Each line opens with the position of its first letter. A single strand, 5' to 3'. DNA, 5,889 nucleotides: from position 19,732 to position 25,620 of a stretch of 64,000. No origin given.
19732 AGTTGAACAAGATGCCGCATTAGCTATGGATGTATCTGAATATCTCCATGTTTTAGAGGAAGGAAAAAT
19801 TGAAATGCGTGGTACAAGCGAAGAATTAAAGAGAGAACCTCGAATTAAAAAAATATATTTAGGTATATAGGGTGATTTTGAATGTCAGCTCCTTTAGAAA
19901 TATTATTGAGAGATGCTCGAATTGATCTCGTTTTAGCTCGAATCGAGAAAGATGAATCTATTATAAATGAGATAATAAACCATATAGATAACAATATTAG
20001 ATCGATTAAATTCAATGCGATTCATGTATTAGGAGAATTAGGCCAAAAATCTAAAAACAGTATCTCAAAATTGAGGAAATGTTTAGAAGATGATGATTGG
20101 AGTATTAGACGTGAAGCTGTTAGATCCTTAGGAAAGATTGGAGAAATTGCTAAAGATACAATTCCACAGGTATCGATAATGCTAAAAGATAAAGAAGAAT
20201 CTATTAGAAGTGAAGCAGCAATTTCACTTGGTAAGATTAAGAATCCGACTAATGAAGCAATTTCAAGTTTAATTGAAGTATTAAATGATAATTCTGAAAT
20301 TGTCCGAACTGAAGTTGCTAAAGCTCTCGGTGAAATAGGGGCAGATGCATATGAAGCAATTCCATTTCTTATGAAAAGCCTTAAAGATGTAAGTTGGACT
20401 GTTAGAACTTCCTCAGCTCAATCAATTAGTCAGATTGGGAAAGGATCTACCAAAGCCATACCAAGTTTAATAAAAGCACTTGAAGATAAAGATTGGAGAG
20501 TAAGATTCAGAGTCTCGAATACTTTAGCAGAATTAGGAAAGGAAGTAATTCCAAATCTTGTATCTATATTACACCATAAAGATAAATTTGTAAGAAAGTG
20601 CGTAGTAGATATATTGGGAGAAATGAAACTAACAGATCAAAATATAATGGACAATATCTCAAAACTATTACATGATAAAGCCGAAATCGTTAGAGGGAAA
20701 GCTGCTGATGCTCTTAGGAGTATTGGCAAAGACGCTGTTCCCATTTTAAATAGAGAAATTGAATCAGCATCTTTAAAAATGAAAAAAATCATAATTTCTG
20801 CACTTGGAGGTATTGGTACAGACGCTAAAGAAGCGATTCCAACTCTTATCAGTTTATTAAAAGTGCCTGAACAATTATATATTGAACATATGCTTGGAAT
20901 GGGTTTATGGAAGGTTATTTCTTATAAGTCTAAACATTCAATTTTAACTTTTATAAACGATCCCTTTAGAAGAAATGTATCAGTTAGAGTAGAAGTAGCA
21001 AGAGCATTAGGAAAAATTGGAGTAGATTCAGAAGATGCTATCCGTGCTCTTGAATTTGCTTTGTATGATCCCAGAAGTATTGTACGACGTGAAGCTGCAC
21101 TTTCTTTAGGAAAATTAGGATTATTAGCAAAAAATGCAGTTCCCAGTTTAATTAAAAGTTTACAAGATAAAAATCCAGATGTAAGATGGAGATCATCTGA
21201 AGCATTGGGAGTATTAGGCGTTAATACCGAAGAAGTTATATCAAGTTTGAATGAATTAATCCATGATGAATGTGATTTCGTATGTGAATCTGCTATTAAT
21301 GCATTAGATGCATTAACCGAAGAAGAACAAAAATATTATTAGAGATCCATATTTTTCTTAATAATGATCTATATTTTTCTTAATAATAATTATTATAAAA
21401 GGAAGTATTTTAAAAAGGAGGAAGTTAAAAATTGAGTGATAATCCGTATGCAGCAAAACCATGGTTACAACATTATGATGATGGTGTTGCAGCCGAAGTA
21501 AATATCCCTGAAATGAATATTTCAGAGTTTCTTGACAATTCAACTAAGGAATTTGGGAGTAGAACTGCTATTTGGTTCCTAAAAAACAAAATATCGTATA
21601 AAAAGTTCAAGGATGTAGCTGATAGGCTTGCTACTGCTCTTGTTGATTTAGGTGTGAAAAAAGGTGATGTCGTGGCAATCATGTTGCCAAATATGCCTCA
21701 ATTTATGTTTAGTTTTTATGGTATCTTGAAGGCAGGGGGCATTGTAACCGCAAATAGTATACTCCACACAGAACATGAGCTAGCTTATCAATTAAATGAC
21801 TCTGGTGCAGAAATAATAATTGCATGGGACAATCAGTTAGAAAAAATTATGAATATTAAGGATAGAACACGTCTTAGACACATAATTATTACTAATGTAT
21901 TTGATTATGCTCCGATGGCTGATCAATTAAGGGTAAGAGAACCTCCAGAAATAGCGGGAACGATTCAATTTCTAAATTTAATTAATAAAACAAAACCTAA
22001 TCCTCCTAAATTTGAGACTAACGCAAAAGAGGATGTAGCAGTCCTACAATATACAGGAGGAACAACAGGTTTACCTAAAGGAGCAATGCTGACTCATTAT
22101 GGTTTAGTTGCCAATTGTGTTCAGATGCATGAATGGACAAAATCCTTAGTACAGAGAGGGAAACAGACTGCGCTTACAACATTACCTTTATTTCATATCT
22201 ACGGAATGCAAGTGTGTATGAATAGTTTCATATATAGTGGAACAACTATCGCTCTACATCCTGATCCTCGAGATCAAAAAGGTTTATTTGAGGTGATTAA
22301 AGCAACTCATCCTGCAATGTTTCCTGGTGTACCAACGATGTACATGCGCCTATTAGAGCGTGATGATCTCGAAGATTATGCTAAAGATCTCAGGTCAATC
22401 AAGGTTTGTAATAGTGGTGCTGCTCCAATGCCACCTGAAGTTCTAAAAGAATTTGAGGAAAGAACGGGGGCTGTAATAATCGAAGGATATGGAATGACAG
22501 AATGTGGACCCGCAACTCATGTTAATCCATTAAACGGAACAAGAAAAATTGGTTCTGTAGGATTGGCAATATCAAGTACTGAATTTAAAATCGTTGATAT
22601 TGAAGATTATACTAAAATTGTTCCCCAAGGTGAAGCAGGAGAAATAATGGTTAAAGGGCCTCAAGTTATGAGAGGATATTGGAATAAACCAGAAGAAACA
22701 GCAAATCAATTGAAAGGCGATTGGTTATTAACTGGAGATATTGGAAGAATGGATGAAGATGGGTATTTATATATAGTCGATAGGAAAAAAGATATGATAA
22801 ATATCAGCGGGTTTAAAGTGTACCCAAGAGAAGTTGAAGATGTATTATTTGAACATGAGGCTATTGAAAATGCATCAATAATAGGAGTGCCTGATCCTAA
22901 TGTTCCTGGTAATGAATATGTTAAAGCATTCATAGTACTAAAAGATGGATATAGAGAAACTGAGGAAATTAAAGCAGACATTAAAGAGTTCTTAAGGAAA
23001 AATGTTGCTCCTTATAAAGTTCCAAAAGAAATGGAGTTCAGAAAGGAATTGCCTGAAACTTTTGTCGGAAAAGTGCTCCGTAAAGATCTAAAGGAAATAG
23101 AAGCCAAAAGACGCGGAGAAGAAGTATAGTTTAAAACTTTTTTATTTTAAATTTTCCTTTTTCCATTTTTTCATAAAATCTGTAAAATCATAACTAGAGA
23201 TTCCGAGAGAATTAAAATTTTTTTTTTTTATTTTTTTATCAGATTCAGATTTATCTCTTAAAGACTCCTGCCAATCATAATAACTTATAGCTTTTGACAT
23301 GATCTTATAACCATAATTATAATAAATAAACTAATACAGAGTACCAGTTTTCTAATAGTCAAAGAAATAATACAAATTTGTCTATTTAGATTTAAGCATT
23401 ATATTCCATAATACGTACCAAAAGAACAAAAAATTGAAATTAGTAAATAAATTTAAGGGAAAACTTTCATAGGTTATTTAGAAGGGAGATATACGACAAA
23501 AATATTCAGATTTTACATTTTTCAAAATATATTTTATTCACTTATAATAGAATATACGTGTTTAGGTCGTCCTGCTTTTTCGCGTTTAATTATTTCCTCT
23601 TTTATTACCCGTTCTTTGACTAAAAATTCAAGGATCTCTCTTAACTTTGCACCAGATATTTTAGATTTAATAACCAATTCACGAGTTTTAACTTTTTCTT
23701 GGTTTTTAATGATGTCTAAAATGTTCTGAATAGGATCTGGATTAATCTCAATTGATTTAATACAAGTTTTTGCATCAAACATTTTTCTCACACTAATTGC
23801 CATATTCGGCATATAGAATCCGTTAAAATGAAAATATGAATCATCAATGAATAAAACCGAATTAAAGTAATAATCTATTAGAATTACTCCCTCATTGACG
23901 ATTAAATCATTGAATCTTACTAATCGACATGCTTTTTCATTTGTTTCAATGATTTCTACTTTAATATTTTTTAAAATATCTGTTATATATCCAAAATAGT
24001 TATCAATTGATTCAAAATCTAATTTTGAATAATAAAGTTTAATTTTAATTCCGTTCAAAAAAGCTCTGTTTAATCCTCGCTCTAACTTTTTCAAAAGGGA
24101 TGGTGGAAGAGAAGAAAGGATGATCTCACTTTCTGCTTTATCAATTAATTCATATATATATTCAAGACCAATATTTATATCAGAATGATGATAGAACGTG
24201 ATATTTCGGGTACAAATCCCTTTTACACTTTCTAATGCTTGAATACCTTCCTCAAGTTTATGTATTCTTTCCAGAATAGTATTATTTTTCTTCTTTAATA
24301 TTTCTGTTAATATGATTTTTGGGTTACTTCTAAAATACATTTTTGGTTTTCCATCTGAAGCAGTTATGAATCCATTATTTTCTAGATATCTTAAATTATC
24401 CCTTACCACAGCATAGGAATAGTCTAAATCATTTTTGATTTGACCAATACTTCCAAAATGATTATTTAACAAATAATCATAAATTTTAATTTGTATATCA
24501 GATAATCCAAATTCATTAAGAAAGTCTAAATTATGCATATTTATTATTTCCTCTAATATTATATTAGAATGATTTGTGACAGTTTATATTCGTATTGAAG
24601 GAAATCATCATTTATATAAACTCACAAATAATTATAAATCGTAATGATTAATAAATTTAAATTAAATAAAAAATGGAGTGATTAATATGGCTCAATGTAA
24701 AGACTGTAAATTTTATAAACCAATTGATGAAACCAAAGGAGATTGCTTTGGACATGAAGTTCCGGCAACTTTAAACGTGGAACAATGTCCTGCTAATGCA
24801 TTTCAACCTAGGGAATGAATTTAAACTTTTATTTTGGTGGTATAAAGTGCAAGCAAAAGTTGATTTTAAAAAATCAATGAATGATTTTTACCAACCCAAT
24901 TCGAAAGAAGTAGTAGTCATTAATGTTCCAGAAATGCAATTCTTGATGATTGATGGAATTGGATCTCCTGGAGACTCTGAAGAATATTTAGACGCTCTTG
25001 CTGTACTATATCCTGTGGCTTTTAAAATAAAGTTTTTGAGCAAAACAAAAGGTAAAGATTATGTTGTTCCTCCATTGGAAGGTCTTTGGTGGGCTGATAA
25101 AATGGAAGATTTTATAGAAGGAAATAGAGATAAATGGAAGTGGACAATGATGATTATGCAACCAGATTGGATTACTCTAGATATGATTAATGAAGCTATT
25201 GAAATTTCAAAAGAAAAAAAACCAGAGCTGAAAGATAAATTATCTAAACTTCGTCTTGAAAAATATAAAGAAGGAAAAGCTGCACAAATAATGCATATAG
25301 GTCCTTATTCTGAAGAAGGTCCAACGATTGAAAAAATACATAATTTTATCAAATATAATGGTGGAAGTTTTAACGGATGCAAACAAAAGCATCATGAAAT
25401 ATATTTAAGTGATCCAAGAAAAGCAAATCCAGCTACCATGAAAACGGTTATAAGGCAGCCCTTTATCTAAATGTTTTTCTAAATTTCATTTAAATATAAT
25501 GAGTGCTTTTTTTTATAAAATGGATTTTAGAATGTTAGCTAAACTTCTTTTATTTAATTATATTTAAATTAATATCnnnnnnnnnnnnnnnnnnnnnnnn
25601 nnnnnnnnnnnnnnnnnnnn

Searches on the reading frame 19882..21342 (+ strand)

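Call 24: search_protein_families(library=pfam, proteins=[window:19882-21342:+], max_evalue=0.001)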
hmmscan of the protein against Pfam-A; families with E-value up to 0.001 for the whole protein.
window:19882-21342:+ (486 aa): 22 families
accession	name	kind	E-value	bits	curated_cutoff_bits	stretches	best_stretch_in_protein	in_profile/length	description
PF13646.12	HEAT_2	-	8.7e-67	221.9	27.7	8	98-182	6-87/88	HEAT repeats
PF02985.28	HEAT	-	8.2e-48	156.3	23.5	1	160-187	2-29/31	HEAT repeat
PF03130.22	HEAT_PBS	-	5.2e-37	122.5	20.9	0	401-429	1-27/27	PBS lyase HEAT-like repeat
PF13513.12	HEAT_EZ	-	2.6e-22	79.2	27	1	401-443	3-53/55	HEAT-like repeat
PF01602.26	Adaptin_N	-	5.3e-18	65.3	37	2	61-168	81-197/524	Adaptin N terminal region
PF12717.13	Cnd1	-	1.9e-17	64.2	26.4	1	61-132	23-99/162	non-SMC mitotic condensation complex subunit 1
PF12755.13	Vac14_Fab1_bd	-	6.8e-10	39.9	22.1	0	416-470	25-80/97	Vacuolar 14 Fab1-binding region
PF21581.3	SCD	-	8.3e-10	39.3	27.5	0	97-120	35-58/75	Stromalin conservative domain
PF24714.1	TOR1L1_N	-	1.7e-09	37.8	43.3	0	49-97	201-249/281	TORTIFOLIA1 N-terminal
PF20168.4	PDS5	-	2.1e-09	36.2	27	1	164-311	290-417/1053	Sister chromatid cohesion protein PDS5 protein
PF25786.1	HEAT_GCN1_C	-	1.3e-08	35.5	27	0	58-131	26-106/151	GCN1-like, C-terminal HEAT repeats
PF18991.6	DUF5724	-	5.4e-08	31.8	25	0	158-285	429-555/1214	Family of unknown function (DUF5724)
PF00514.29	Arm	-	7.9e-07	29.4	20.6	0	126-152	13-39/41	Armadillo/beta-catenin-like repeat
PF25767.1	ARM_TBCD_2nd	-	5e-06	26.5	29.7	0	117-152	69-104/245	Tubulin-specific chaperone D-like, ARM repeats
PF24492.1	HEAT_ECM29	-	5.3e-06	27.1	27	0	120-152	107-139/160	Proteasome adapter and scaffold protein ECM29, HEAT-repeat domain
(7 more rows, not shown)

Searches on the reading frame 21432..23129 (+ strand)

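Call 24: search_protein_families(library=pfam, proteins=[window:21432-23129:+], max_evalue=0.001)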
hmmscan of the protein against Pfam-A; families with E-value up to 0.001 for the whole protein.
window:21432-23129:+ (565 aa): 2 families
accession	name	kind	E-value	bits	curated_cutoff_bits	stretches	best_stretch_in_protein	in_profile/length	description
PF00501.34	AMP-binding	-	2.6e-97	326.5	29.9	1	36-417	3-384/384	AMP-binding enzyme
PF13193.12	AMP-binding_C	-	5.6e-18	66.1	24.5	1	467-547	1-76/76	AMP-binding enzyme C-terminal domain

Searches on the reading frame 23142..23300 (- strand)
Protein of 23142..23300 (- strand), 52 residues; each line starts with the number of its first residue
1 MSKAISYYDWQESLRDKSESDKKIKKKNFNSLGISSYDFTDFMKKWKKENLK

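Call 62: find_homologous_proteins(query=window:23142-23300:-, max_evalue=0.01)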
Query window:23142-23300:- (52 aa): 59 proteins with E <= 0.01 among 60 candidates.
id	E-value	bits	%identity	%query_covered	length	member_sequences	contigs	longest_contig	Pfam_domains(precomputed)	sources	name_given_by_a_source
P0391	3.7e-25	103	100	100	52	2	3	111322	-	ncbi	ncbi:MAG: hypothetical protein ACFE9I_02630 [Candidatus Hermodarchaeota archaeon]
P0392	1.8e-14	70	71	98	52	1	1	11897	-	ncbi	ncbi:MAG: hypothetical protein ACFE9N_12830 [Promethearchaeota archaeon]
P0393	2.4e-13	67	65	98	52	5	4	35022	-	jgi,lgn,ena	-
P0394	8.4e-13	65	65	98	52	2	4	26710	-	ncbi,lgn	ncbi:MAG: hypothetical protein ACFE9M_13085 [Promethearchaeota archaeon]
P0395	1.6e-12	64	63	98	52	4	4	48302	-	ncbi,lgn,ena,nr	ncbi:MAG: hypothetical protein KAV01_06145 [Candidatus Lokiarchaeota archaeon]|nr:hypothetical prote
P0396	1.8e-12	64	63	98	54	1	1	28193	-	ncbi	-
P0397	2.3e-12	64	63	98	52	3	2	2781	-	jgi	-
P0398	2.5e-12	63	65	98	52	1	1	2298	-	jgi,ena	-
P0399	4.1e-12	63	63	98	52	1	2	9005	-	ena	-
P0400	6.0e-12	62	67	98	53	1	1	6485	-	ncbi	ncbi:MAG: hypothetical protein ACFE75_07750 [Candidatus Hodarchaeota archaeon]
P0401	7.1e-12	62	63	98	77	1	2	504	-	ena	-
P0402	2.8e-11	60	63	98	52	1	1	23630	-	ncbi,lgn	ncbi:MAG: hypothetical protein ACFFC3_00315 [Candidatus Odinarchaeota archaeon]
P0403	4.6e-11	59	59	98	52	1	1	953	-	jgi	jgi:hypothetical protein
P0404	5.6e-11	59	59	98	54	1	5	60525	-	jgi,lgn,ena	-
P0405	8.1e-11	59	61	98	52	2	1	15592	-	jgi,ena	-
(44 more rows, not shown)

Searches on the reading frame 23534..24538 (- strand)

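Call 24: search_protein_families(library=pfam, proteins=[window:23534-24538:-], max_evalue=0.001)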
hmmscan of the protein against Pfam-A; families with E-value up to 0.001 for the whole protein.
window:23534-24538:- (334 aa): 4 families
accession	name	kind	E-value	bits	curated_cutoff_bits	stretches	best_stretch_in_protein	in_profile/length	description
PF01978.25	TrmB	-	3.1e-10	40.2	25.6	1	7-73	1-67/68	Sugar-specific transcriptional regulator TrmB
PF08220.18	HTH_DeoR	-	1.2e-05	25.4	21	0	18-59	4-45/57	DeoR-like helix-turn-helix domain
PF11495.14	Regulator_TrmB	-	1.7e-05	24.7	22.2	1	124-187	11-73/233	Archaeal transcriptional regulator TrmB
PF14947.12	HTH_45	-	0.0008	19.8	25.5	0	270-315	8-52/77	Winged helix-turn-helix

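Call 70: search_protein_families(library=ncbifam, proteins=[window:23534-24538:-], max_evalue=0.001)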
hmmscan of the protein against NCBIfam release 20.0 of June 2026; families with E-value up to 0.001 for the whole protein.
window:23534-24538:- (334 aa): 7 families
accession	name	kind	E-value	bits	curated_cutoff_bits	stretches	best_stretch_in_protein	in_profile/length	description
NF040851.1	tran_reg_TrmB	equivalog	9.5e-12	44.7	600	1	5-173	9-168/338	HTH-type sugar-sensing transcriptional regulator TrmB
NF040939.2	trans_reg_lrs14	equivalog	3.5e-10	39.8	90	1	265-332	19-86/103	Lrs14 family HTH-type transcriptional regulator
NF053606.1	Sta1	subfamily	3e-07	30.5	80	0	272-331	24-83/100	Sta1 family transcriptional regulator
TIGR02702.1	SufR_cyano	equivalog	1.8e-05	24.5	178.8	0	271-331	4-64/208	iron-sulfur cluster biosynthesis transcriptional regulator SufR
NF047392.1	TransRegTrmBHalo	equivalog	8e-05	21.8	500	1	9-171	15-166/349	HTH-type sugar sensing transcriptional regulator TrmB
NF047390.1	TransRegTrmBL1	equivalog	0.00021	20.4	650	1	6-152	9-149/341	HTH-type sugar sensing transcriptional regulator TrmBL1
NF053756.1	MreA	equivalog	0.00088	19.1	100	0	269-331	18-80/110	MreA family transcriptional regulator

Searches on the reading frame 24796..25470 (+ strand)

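Call 24: search_protein_families(library=pfam, proteins=[window:24796-25470:+], max_evalue=0.001)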
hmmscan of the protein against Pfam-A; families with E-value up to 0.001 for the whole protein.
window:24796-25470:+ (224 aa): 1 family
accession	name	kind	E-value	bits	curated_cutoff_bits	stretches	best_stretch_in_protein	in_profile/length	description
PF06445.20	GyrI-like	-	3.6e-13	50.5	26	1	38-219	2-150/155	GyrI-like small molecule binding domain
